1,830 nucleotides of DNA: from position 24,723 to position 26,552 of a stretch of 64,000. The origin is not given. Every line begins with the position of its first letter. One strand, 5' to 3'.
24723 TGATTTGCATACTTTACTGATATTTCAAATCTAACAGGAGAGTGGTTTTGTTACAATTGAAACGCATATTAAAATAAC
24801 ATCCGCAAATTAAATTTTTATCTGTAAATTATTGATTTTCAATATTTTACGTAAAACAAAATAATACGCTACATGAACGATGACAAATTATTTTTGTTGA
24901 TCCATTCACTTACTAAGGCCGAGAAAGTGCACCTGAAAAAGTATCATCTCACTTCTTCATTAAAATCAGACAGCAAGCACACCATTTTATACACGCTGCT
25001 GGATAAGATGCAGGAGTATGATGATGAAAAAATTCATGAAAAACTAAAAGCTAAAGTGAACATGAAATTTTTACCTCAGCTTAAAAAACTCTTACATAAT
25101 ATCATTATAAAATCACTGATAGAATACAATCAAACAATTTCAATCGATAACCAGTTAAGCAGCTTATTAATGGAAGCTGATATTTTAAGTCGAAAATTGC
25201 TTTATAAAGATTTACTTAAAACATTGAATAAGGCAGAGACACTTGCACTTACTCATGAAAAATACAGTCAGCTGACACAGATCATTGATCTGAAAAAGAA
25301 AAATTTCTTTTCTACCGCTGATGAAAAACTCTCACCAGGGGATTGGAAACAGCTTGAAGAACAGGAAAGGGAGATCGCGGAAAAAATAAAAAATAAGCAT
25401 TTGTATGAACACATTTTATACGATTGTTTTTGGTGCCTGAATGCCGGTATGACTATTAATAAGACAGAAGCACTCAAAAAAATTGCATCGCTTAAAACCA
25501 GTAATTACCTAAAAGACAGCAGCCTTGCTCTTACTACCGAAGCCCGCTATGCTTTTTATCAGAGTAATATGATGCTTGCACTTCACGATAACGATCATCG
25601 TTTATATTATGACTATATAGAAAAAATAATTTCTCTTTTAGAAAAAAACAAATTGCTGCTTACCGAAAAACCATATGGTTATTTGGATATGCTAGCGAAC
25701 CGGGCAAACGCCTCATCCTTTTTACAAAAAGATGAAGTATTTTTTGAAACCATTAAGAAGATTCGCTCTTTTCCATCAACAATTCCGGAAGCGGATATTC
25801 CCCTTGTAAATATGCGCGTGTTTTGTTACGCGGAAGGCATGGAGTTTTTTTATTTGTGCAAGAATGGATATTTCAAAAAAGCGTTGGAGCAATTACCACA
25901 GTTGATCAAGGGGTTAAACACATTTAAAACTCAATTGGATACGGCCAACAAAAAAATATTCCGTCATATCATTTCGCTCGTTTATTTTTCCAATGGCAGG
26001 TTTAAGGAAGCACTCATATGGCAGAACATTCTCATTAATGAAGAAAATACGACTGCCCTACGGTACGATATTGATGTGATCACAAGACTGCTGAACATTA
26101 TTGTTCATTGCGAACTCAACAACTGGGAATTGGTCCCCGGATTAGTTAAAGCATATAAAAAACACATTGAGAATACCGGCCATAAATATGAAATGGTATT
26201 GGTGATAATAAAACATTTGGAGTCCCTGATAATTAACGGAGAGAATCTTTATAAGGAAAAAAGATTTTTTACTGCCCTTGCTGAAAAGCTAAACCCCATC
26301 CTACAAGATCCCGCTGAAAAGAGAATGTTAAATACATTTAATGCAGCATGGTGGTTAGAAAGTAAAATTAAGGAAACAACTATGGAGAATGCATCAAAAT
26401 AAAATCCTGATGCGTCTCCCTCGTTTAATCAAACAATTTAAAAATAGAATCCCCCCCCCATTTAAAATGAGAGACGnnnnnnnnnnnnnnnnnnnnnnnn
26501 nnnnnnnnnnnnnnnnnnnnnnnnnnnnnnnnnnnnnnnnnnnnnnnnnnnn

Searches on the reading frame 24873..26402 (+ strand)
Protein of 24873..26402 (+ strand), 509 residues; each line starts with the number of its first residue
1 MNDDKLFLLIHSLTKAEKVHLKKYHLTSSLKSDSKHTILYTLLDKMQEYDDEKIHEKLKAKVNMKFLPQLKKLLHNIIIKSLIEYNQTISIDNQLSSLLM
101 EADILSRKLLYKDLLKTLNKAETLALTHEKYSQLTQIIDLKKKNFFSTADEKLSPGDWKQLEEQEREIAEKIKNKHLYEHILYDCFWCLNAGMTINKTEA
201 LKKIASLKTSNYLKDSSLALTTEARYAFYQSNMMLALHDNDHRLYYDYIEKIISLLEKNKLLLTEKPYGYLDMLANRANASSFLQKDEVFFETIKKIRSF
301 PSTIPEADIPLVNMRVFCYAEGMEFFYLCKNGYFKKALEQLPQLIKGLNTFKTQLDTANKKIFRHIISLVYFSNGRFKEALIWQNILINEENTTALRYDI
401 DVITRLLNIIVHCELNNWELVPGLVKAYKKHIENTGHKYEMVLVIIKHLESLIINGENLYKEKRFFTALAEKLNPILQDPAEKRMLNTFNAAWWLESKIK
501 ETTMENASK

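Call 6: search_protein_families(library=pfam, proteins=[window:24873-26402:+], max_evalue=0.1)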
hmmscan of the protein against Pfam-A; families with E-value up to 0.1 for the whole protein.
window:24873-26402:+ (509 aa): 0 families

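Call 7: search_protein_families(library=ncbifam, proteins=[window:24873-26402:+], max_evalue=0.1)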
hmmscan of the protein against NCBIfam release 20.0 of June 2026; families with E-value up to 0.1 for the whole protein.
window:24873-26402:+ (509 aa): 1 family
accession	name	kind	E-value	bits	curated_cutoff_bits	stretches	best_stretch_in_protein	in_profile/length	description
NF058569.1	BT_2802_fam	domain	4.9e-31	108.3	550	1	4-505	5-499/502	BT2802 family ribose utilization protein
